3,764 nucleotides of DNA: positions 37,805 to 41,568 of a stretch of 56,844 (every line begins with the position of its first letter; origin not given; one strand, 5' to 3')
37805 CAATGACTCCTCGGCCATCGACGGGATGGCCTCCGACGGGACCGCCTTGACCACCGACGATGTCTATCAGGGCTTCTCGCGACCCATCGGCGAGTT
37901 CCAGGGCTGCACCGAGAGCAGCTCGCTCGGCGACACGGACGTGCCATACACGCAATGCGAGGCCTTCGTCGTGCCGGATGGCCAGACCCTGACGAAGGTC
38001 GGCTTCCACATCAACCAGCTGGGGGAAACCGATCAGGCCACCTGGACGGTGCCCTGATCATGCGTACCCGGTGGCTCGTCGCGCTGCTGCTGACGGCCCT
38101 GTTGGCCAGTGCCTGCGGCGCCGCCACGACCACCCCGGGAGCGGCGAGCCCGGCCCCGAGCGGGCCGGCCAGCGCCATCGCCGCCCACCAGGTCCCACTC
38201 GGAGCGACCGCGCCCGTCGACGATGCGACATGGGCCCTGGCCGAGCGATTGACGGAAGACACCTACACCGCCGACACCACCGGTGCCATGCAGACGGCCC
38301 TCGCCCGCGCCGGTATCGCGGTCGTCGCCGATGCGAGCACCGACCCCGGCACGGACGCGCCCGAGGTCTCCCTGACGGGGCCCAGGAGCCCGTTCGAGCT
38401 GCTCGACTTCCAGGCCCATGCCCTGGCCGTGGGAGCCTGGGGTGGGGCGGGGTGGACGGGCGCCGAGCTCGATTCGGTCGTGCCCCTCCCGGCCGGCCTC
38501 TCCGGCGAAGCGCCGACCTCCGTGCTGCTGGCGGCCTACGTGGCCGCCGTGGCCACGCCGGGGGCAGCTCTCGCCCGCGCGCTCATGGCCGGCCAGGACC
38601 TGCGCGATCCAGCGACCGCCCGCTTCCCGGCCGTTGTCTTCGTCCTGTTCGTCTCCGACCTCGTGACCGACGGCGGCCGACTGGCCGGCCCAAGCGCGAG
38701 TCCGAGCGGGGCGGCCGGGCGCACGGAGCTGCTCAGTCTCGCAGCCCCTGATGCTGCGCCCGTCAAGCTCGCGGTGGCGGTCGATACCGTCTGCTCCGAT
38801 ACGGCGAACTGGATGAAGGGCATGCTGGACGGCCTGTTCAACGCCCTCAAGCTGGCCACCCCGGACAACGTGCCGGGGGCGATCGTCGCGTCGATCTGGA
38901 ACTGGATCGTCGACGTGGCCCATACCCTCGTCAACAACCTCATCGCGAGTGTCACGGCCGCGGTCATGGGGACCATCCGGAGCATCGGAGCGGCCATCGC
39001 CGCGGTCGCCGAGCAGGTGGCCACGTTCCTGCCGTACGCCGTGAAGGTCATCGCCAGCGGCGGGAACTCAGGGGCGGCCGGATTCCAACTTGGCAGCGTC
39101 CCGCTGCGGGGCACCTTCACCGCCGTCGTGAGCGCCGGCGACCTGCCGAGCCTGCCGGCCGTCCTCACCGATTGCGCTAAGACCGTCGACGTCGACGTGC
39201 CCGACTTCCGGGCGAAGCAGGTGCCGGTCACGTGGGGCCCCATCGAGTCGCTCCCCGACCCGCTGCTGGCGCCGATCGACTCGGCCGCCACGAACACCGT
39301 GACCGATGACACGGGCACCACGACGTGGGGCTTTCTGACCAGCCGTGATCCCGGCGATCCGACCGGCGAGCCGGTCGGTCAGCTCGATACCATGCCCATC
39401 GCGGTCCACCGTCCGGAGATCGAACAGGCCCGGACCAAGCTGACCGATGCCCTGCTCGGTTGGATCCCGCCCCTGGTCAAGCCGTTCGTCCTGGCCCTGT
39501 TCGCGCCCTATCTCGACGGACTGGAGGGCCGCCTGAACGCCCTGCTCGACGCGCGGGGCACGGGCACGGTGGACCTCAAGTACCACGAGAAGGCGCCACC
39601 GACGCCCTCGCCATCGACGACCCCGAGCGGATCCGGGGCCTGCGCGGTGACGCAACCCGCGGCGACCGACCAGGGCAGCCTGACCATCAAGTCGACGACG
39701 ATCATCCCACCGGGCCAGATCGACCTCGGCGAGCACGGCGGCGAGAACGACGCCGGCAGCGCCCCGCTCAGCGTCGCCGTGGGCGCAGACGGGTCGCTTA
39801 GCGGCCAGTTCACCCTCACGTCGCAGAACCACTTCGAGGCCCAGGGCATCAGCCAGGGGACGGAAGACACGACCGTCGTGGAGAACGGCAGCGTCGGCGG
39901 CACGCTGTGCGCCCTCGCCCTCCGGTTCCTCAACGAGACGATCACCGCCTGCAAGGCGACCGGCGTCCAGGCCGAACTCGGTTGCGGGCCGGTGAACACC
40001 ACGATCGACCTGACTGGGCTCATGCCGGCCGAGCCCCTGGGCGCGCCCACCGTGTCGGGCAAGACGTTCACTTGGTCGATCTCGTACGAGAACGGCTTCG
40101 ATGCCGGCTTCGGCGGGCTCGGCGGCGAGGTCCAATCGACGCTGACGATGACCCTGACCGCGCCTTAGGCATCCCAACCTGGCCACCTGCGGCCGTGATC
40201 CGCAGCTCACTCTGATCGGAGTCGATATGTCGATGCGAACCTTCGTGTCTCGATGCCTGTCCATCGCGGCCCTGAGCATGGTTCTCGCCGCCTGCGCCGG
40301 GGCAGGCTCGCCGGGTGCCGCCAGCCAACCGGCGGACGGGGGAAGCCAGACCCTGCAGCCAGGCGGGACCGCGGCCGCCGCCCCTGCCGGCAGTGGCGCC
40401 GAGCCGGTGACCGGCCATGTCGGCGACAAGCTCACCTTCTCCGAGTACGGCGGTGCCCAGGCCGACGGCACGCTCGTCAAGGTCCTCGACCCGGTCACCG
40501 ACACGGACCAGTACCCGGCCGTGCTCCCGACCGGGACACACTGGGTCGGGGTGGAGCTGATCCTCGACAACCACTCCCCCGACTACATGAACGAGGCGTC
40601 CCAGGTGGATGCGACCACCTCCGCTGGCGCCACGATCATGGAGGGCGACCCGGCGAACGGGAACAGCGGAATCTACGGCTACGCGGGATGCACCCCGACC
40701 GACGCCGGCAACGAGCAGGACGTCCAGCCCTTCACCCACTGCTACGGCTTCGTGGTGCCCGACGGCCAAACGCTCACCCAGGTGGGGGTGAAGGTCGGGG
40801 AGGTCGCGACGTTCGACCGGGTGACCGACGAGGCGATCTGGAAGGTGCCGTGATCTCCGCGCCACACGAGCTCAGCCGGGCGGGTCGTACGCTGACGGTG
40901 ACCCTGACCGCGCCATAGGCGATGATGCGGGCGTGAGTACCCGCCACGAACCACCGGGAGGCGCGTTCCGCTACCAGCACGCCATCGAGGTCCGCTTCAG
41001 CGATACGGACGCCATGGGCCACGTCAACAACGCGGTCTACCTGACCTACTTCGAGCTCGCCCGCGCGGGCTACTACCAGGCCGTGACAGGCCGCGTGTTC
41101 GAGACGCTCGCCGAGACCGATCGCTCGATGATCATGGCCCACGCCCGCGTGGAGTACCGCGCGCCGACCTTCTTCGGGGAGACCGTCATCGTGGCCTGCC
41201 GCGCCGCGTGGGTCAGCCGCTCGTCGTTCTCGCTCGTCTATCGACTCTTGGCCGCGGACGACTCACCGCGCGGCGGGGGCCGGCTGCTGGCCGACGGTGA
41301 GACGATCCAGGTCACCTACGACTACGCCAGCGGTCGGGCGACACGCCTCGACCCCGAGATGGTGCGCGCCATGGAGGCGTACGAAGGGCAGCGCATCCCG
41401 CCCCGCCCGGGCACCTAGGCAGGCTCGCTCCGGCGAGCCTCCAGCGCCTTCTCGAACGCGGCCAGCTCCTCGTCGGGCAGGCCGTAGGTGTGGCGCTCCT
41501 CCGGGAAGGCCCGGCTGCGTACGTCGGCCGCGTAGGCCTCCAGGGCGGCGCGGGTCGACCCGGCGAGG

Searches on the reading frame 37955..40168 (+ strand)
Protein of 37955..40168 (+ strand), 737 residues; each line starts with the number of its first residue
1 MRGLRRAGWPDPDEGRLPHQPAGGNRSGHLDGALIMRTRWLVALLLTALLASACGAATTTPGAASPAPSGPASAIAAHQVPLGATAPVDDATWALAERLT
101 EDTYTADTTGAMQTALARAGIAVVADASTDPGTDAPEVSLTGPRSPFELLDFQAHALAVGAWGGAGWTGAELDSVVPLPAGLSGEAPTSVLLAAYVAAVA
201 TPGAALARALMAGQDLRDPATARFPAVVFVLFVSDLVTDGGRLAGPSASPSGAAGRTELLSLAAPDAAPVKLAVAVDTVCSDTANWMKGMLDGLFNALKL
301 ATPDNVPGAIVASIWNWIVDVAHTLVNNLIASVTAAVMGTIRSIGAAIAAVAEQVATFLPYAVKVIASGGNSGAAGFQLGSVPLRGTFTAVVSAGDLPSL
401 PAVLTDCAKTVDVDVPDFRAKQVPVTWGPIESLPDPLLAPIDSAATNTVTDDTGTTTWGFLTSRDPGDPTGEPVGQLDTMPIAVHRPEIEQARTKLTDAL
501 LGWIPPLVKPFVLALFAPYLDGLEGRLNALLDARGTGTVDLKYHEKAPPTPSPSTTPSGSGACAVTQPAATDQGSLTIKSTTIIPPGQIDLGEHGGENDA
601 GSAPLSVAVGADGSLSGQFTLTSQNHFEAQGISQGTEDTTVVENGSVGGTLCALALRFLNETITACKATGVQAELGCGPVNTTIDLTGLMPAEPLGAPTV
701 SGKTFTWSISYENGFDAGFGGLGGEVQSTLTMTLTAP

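Call 4: search_protein_families(library=pfam, proteins=[window:37955-40168:+])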
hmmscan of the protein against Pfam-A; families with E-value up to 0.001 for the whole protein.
window:37955-40168:+ (737 aa): 0 families

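Call 14: search_protein_families(library=ncbifam, proteins=[window:37955-40168:+], max_evalue=0.01)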
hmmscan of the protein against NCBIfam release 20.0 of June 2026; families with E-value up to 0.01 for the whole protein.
window:37955-40168:+ (737 aa): 0 families

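Call 46: find_homologous_proteins(query=window:38060-40168:+)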
Query window:38060-40168:+ (702 aa): 126 proteins with E <= 0.001 among 8000 candidates; the best 120 are listed.
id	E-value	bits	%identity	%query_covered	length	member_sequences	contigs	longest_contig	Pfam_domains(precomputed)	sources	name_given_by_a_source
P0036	0.0e+0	1514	100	100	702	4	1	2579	-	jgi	jgi:hypothetical protein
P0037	0.0e+0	1160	90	85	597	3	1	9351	-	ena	-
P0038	1.9e-282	957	67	99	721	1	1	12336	-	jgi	jgi:hypothetical protein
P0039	5.4e-261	886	63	97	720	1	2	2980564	-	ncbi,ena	-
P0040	2.0e-259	881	62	100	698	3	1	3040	-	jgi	jgi:hypothetical protein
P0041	4.2e-249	847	59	100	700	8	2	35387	-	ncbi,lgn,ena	-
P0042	1.9e-239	815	59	100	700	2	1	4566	-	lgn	-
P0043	1.4e-231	789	59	95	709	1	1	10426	-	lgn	-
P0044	6.1e-225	767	55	99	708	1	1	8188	-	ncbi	-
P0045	1.2e-220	753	56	100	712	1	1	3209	-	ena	-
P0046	1.6e-217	742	55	100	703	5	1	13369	-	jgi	jgi:hypothetical protein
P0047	4.4e-216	737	56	94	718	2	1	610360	-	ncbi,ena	-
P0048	3.9e-214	731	55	94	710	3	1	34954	-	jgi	jgi:hypothetical protein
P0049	7.2e-214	730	56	93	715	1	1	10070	-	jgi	jgi:hypothetical protein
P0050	5.9e-212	724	55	100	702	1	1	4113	-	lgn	-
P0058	1.3e-201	690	52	100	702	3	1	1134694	-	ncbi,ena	-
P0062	2.2e-193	662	53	95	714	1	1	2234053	-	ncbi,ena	-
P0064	2.7e-190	652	51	95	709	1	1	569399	-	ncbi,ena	-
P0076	7.3e-180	618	49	100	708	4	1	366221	-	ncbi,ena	-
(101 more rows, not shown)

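Call 57: predict_structure(alignment_id=A3)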
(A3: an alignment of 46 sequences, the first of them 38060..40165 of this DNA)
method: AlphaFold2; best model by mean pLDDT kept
length: 702 residues; sequences in the alignment: 46
mean_pLDDT: 73.6   pTM: 0.36
mean pLDDT of the five models: 73.6, 71.3, 68.9, 65.5, 64.9
residues with pLDDT >= 90: 172; 70-90: 274; 50-70: 160; < 50: 96
segments of 3 or more residues with pLDDT < 50: 1-5, 16-34, 211-243, 254-256, 258-260, 266-268, 303-306, 515-527
pLDDT, mean of each block of 10 residues (from residue 1): 50 47 32 58 88 93 89 92 88 57 80 78 76 71 55 78 86 89 79 82 64 30 28 29 48 48 50 62 66 54 50 57 74 84 91 85 56 64 78 81 82 87 92 85 90 72 79 83 74 74 90 49 47 90 90 62 93 91 96 83 94 92 95 82 86 90 90 87 66 94 82
secondary structure, 60 per line:
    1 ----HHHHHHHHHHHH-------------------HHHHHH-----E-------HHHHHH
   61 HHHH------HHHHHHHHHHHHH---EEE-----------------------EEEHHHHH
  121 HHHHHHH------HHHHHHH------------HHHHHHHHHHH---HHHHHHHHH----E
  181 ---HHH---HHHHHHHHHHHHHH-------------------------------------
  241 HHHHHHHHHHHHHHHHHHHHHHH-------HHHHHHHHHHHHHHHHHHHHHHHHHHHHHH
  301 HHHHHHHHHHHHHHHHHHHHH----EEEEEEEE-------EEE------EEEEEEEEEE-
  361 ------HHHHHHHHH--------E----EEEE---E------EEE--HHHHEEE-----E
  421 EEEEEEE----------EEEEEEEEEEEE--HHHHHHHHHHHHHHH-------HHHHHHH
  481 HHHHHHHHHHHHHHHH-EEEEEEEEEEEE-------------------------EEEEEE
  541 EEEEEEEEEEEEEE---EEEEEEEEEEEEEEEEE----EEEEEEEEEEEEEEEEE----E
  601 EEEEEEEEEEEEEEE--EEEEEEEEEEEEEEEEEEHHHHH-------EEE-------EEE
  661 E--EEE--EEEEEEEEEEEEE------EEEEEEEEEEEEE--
elements in order (helices of 4 or more, strands of 3 or more residues): H5-16 H36-41 H55-64 H71-83 E87-89 E113-115 H116-127 H134-140 H153-163 H167-175 H190-203 H241-263 H271-321 E326-333 E341-343 E350-359 H367-375 E389-392 E403-405 H408-411 E412-414 E420-427 E438-449 H452-466 H474-496 E498-509 E535-554 E558-574 E579-595 E600-615 E618-635 H636-640 E648-650 E658-661 E664-666 E669-681 E688-700

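Call 60: fold_search(model_id=the predicted structure, library=pdb)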
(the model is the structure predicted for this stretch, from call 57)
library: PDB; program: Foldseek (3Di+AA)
matches with E <= 10: 1077; with E <= 0.001: 0
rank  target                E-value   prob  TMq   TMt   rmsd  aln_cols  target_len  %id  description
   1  9ijj_P                2.3e-03  0.60  0.12  0.14  25.4       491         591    7  In situ structure of the central apparatus in mouse sperm axoneme. (released 2025-06-04)
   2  5mdq_A                1.0e-02  0.18  0.09  0.16  32.3       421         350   10  Crystal structure of outer membrane expressed Chitoporin VhChip from Vibrio harveyi (released 2017-12-20)
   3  4tsh_B                1.2e-02  0.23  0.12  0.16  24.2       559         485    7  A Novel Protein Fold Forms an Intramolecular Lock to Stabilize the Tertiary Structure of Streptococcus mutans Adhesin  (released 2014-10-22)
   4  1z9l                  1.4e-02  0.99  0.12  0.50   8.8       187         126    6  1.7 Angstrom Crystal Structure of the Rat VAP-A MSP Homology Domain (released 2005-07-19)
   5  2x4m_C                1.4e-02  0.41  0.10  0.19  15.9       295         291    6  Yersinia Pestis Plasminogen Activator Pla (released 2010-07-28)
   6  9a2m_MODEL_1_A        1.6e-02  0.93  0.13  0.23   8.5       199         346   12  Model of E. coli OmpA by in-cell photo-crosslinking MS and deep learning (released 2023-02-24)
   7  5y9h_C                1.8e-02  0.25  0.12  0.18  26.8       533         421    6  Crystal structure of SafDAA-dsc complex (released 2017-11-15)
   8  3qe5_A                2.0e-02  0.21  0.12  0.16  26.2       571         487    8  Complete structure of Streptococcus mutans Antigen I/II carboxy-terminus (released 2011-04-20)
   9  3qrc_B                2.1e-02  0.77  0.11  0.35   9.3       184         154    9  The crystal structure of Ail, the attachment invasion locus protein of Yersinia pestis, in complex with the heparin an (released 2011-11-23)
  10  8c29_O                2.1e-02  0.60  0.10  0.27  17.2       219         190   10  Cryo-EM structure of photosystem II C2S2 supercomplex from Norway spruce (Picea abies) at 2.8 Angstrom resolution (released 2023-07-26)
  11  9fxs_C                2.2e-02  0.84  0.12  0.36  16.1       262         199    9  Cryo-EM structure of the type 1 pilus complex including pilus rod and FimI-bound assembly platform after incorporation (released 2025-06-04)
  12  5ghu                  2.2e-02  0.63  0.11  0.32  18.4       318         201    8  Crystal structure of YadV chaperone at 1.63 Angstrom (released 2017-06-28)
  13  1qun_A                2.6e-02  0.85  0.13  0.39  16.5       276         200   10  X-RAY STRUCTURE OF THE FIMC-FIMH CHAPERONE ADHESIN COMPLEX FROM UROPATHOGENIC E.COLI (released 1999-08-31)
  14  7ah9_5C               2.8e-02  0.25  0.07  0.10  25.4       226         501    7  Substrate-engaged type 3 secretion system needle complex from Salmonella enterica typhimurium - SpaR state 1 (released 2021-03-17)
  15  6tqr_A                2.9e-02  0.99  0.12  0.51   8.6       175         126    6  The crystal structure of the MSP domain of human VAP-A in complex with the Phospho-FFAT motif of STARD3. (released 2020-11-18)
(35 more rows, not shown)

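Call 61: find_encoding_contigs(protein=P0058, flank=10000, max_places=1)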
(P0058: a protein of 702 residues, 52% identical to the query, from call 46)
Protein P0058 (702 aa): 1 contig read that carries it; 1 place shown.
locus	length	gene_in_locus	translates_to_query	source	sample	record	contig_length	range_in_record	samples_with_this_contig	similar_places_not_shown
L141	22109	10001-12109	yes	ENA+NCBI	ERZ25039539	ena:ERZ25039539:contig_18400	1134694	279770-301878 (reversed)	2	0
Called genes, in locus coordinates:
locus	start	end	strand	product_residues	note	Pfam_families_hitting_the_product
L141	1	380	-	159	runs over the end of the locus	PF04542:Sigma70_r2, PF07638:Sigma70_ECF (weak), PF08281:Sigma70_r4_2, PF04545:Sigma70_r4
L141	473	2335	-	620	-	PF00496:SBP_bac_5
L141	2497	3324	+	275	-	PF00089:Trypsin, PF13365:Trypsin_2 (weak)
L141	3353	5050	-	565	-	PF00496:SBP_bac_5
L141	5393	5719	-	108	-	-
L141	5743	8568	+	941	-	PF13191:AAA_16, PF00196:GerE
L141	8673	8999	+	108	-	-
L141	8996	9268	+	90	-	-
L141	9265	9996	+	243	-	-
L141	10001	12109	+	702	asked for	-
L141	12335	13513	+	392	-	PF13439:Glyco_transf_4, PF00534:Glycos_transf_1, PF13692:Glyco_trans_1_4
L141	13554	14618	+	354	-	-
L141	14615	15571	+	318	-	PF04041:Glyco_hydro_130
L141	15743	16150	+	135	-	-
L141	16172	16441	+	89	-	PF04226:Transgly_assoc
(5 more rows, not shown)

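Call 62: find_encoding_contigs(protein=P0062, flank=10000, max_places=1)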
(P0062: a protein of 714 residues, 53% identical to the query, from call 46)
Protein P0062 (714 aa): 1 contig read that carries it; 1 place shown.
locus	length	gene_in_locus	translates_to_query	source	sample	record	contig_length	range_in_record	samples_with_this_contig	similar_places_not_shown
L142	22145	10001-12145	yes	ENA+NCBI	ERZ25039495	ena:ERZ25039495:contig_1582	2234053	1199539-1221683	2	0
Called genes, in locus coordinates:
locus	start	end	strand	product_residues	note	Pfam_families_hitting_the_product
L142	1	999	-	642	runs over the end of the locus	PF00174:Oxidored_molyb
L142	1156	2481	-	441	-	-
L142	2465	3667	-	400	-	PF00005:ABC_tran, PF13304:AAA_21 (weak)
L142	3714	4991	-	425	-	PF15780:ASH (faint), PF14728:PTHB1_GAE (faint), PF07705:CARDB (faint), PF10633:NPCBM_assoc (weak), PF11614:FixG_C (weak), PF02883:Alpha_adaptinC2 (weak), PF10633:NPCBM_assoc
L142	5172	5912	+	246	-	-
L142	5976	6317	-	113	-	-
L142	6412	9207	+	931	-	PF13191:AAA_16, PF08281:Sigma70_r4_2 (faint), PF00196:GerE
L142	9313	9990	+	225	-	-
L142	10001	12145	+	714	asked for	-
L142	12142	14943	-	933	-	-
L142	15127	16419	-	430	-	PF13424:TPR_12 (faint), PF13428:TPR_14 (faint), PF13560:HTH_31 (weak), PF07719:TPR_2 (faint), PF13374:TPR_10 (faint), PF17874:TPR_MalT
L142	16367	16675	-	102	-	PF13560:HTH_31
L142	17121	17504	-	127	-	PF01741:MscL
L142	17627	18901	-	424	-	PF01266:DAO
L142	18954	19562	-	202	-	PF00293:NUDIX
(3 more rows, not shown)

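Call 63: find_encoding_contigs(protein=P0064, flank=10000, max_places=1)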
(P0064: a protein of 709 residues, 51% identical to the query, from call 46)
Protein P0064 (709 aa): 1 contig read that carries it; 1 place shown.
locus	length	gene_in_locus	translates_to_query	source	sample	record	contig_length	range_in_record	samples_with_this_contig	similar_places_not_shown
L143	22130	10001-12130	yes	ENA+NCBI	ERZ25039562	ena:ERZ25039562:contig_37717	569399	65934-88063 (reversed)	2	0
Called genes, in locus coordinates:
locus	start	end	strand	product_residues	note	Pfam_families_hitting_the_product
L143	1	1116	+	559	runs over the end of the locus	PF12773:DZR, PF13240:Zn_Ribbon_1 (weak), PF13248:Zn_ribbon_3 (faint), PF24460:DUF7575 (faint), PF24463:DUF7577 (weak), PF00211:Guanylate_cyc, PF13191:AAA_16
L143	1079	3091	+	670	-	-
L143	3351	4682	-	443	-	PF02683:DsbD_TM, PF00578:AhpC-TSA, PF08534:Redoxin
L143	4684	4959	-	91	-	-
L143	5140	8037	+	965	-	PF00211:Guanylate_cyc, PF13191:AAA_16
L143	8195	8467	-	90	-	-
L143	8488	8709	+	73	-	-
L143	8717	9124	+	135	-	PF01850:PIN, PF13470:PIN_3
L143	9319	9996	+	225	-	-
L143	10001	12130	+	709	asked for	-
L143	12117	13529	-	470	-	PF01134:GIDA (faint), PF07992:Pyr_redox_2, PF12831:FAD_oxidored (faint), PF13450:NAD_binding_8 (faint), PF13738:Pyr_redox_3 (faint), PF00070:Pyr_redox (weak)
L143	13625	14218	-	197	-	PF00440:TetR_N, PF17920:TetR_C_16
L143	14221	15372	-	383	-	PF12679:ABC2_membrane_2, PF12698:ABC2_membrane_3, PF01061:ABC2_membrane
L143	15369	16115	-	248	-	PF00005:ABC_tran, PF13304:AAA_21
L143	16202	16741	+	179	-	PF04248:NTP_transf_9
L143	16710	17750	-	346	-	PF00990:GGDEF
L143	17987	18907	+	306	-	PF00296:Bac_luciferase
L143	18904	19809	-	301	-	PF01370:Epimerase, PF05368:NmrA, PF13460:NAD_binding_10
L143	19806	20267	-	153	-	PF07366:SnoaL, PF12680:SnoaL_2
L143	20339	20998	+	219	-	PF00440:TetR_N, PF16859:TetR_C_11 (weak)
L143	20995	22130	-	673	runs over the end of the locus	PF13424:TPR_12 (faint), PF07719:TPR_2 (faint), PF13181:TPR_8 (faint)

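Call 64: find_encoding_contigs(protein=P0076, flank=10000, max_places=1)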
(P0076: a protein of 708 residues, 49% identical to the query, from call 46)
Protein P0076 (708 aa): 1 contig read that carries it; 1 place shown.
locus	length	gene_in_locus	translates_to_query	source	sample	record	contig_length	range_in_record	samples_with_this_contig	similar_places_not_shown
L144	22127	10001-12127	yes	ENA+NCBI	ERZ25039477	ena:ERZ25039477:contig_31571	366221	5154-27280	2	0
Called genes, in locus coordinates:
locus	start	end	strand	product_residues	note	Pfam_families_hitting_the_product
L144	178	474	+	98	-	PF00149:Metallophos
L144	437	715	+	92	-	-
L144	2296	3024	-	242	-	PF00106:adh_short, PF08659:KR, PF00107:ADH_zinc_N (weak), PF13561:adh_short_C2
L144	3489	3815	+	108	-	-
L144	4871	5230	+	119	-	-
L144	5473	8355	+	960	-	PF13191:AAA_16, PF25199:nSTAND_NTPase5 (faint), PF13401:AAA_22 (faint), PF00196:GerE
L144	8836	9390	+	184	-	-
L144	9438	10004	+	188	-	-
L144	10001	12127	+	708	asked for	-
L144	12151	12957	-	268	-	PF12679:ABC2_membrane_2, PF10920:DUF2705 (weak)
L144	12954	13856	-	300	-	PF00005:ABC_tran, PF13304:AAA_21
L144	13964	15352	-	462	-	PF00654:Voltage_CLC, PF00571:CBS (faint)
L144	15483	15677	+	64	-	-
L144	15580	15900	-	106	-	-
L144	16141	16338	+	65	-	-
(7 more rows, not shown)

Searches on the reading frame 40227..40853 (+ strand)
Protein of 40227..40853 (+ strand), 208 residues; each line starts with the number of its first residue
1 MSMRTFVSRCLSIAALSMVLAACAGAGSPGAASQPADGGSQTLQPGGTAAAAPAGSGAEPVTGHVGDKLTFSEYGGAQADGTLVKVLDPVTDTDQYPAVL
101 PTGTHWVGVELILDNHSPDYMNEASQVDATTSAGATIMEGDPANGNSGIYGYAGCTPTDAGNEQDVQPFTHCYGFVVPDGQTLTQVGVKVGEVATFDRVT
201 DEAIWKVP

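Call 14: search_protein_families(library=ncbifam, proteins=[window:40227-40853:+], max_evalue=0.01)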
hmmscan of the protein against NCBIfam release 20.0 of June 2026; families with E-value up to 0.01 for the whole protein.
window:40227-40853:+ (208 aa): 1 family
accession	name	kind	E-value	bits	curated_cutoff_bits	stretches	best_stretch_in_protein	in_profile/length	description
NF041601.1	PA5502_lipo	equivalog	0.0011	18.6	285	1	3-28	1-26/237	PA5502 family lipoprotein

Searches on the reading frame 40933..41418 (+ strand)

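Call 14: search_protein_families(library=ncbifam, proteins=[window:40933-41418:+], max_evalue=0.01)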
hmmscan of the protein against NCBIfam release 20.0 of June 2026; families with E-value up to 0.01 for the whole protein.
window:40933-41418:+ (161 aa): 4 families
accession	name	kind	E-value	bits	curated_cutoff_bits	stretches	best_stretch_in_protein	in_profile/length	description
TIGR00051.1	TIGR00051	subfamily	9.3e-14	51.8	68.7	1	20-109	4-92/117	YbgC/FadM family acyl-CoA thioesterase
TIGR02799.1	thio_ybgC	equivalog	1.1e-11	45.1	141.35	1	15-144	2-124/126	tol-pal system-associated acyl-CoA thioesterase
NF047424.1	MenI_Staph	exception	3.5e-08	33.5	225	1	17-150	7-133/148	1,4-dihydroxy-2-naphthoyl-CoA hydrolase MenI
NF008065.0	PRK10800.1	equivalog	2.6e-07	30.8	185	1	14-110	6-101/134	tol-pal system-associated acyl-CoA thioesterase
